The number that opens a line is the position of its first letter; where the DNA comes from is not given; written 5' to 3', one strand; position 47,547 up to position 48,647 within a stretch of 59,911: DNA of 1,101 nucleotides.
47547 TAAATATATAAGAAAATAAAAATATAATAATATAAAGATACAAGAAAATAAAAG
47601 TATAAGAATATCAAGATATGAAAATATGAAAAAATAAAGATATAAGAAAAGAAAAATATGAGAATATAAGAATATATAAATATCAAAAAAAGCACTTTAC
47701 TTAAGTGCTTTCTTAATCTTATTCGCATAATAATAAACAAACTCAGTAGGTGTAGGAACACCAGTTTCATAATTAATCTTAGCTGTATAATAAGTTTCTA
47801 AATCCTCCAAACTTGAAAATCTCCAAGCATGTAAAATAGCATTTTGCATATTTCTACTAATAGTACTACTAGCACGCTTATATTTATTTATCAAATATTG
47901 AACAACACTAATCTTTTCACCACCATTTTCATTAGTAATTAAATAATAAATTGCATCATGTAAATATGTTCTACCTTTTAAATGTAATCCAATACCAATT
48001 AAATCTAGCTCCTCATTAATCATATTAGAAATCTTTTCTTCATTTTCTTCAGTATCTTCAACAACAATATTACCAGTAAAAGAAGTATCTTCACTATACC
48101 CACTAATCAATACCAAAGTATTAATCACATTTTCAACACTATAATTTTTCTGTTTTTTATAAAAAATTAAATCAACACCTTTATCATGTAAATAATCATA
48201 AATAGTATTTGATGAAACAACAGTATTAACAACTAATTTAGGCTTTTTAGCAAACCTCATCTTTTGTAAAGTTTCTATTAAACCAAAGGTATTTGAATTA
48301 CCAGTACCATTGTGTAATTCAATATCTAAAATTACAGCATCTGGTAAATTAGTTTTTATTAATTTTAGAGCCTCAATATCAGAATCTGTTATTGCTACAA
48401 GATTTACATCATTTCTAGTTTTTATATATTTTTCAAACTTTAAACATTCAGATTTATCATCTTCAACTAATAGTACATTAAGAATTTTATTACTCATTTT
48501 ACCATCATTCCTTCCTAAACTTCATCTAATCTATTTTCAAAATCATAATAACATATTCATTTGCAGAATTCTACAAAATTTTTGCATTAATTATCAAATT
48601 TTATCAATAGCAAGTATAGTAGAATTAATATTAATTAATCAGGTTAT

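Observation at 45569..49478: Signalling module: Spo0A-like response regulator, AgrC-like polytopic kinase and a hidden 17-codon ORF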

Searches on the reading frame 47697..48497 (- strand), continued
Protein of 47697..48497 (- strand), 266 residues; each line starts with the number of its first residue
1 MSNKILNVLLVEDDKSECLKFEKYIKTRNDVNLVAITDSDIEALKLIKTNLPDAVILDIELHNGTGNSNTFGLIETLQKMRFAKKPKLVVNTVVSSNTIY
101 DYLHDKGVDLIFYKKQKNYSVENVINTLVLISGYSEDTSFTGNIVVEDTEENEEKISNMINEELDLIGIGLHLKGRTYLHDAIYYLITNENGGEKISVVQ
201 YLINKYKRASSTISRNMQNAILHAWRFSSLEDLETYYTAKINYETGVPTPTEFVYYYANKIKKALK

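Call 95: fold_search(model_id=the predicted structure, library=pdb)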
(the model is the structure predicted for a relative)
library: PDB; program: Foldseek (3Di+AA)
matches with E <= 10: 1488; with E <= 0.001: 348
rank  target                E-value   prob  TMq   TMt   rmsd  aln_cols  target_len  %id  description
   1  8zwn_B                3.1e-08  1.00  0.40  0.51  16.8       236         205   16  Crystal structure of DNA-binding transcriptional activator EvgA from Escherichia coli str. K-12 substr. MG1655 (released 2025-06-18)
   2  5f64_A                5.0e-08  1.00  0.41  0.52  16.5       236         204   16  Putative positive transcription regulator (sensor EvgS) from Shigella flexneri (released 2015-12-30)
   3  4ldz_B                6.3e-08  1.00  0.40  0.56  11.4       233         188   15  Crystal structure of the full-length response regulator DesR in the active state (released 2014-07-16)
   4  8zwn_C                7.9e-08  1.00  0.39  0.50  16.9       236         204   15  Crystal structure of DNA-binding transcriptional activator EvgA from Escherichia coli str. K-12 substr. MG1655 (released 2025-06-18)
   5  4ldz_A                1.6e-07  1.00  0.41  0.55  13.0       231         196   15  Crystal structure of the full-length response regulator DesR in the active state (released 2014-07-16)
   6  8zwn_A                1.8e-07  1.00  0.40  0.51  16.7       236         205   16  Crystal structure of DNA-binding transcriptional activator EvgA from Escherichia coli str. K-12 substr. MG1655 (released 2025-06-18)
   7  5wq0_G                5.4e-07  1.00  0.44  0.90   2.3       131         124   17  Receiver domain of Spo0A from Paenisporosarcina sp. TG-14 (released 2017-03-22)
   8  6zix_A                6.1e-07  1.00  0.41  0.52  16.4       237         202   14  Structure of RcsB from Salmonella enterica serovar Typhimurium bound to promoter P1flhDC in the presence of phosphomim (released 2021-02-17)
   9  5wq0_B                6.9e-07  1.00  0.44  0.89   2.3       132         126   17  Receiver domain of Spo0A from Paenisporosarcina sp. TG-14 (released 2017-03-22)
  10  5wq0_A                7.7e-07  1.00  0.43  0.90   2.2       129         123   17  Receiver domain of Spo0A from Paenisporosarcina sp. TG-14 (released 2017-03-22)
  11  4le0_A                8.2e-07  1.00  0.40  0.76   2.7       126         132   17  Crystal structure of the receiver domain of DesR in complex with beryllofluoride and magnesium (released 2014-07-16)
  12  1rnl                  8.7e-07  1.00  0.40  0.53  18.3       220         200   14  THE NITRATE/NITRITE RESPONSE REGULATOR PROTEIN NARL FROM NARL (released 1996-11-08)
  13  5hev_B                8.7e-07  1.00  0.40  0.50  12.6       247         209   12  Crystal Structure of the beryllofluoride-activated LiaR from Enterococcus faecium (released 2016-11-16)
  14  1a04_A                9.7e-07  1.00  0.41  0.53  17.2       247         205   12  THE STRUCTURE OF THE NITRATE/NITRITE RESPONSE REGULATOR PROTEIN NARL IN THE MONOCLINIC C2 CRYSTAL FORM (released 1998-03-18)
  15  4gvp_A                9.7e-07  1.00  0.41  0.52  14.5       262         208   12  Crystal Structure of the Response Regulator Protein VraR from Staphylococcus aureus (released 2013-05-08)
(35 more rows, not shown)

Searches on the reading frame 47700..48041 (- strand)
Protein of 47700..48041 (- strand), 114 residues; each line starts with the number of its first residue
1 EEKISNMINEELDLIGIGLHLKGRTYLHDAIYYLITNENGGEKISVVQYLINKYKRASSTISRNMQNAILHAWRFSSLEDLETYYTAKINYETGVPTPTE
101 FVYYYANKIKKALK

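Call 77: search_dna_similar(query=window:47700-48041:-, collection=phages, mode=protein, max_evalue=0.001, max_rows=20)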
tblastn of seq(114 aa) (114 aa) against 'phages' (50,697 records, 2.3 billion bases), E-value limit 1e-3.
Records with a match: 10; places in all: 10; records where one place covers at least 80% of the query: 10.
Best place of each record, by identity: <60% 10.
By first word of the organism name: Bacteriophage 10.
By host as written in the record: - 10.
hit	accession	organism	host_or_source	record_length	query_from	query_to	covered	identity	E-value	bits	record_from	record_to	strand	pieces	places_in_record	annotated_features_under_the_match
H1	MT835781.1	Bacteriophage sp.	human fecal samples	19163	1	114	100%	30.2%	3e-9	58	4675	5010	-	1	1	record has no annotation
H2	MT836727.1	Bacteriophage sp.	human fecal samples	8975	1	114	100%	28.4%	4e-8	55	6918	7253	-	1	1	record has no annotation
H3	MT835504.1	Bacteriophage sp.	human fecal samples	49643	1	110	96%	29.5%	3e-8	56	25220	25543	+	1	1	record has no annotation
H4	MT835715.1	Bacteriophage sp.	human fecal samples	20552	1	110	96%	28.6%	1e-6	50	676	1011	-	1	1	record has no annotation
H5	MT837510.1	Bacteriophage sp.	human fecal samples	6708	8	110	90%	29.6%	8e-5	45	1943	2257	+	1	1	record has no annotation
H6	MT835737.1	Bacteriophage sp.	human fecal samples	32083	8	110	90%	29.0%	2e-4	45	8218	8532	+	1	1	record has no annotation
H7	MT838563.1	Bacteriophage sp.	human fecal samples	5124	1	94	82%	31.3%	1e-5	48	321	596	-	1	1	record has no annotation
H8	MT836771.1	Bacteriophage sp.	human fecal samples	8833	4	110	94%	26.6%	9e-8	54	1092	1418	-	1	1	record has no annotation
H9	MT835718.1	Bacteriophage sp.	human fecal samples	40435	3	109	94%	26.5%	2e-5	47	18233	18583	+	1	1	record has no annotation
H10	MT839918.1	Bacteriophage sp.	human fecal samples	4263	1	97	85%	27.3%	4e-4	44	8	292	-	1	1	record has no annotation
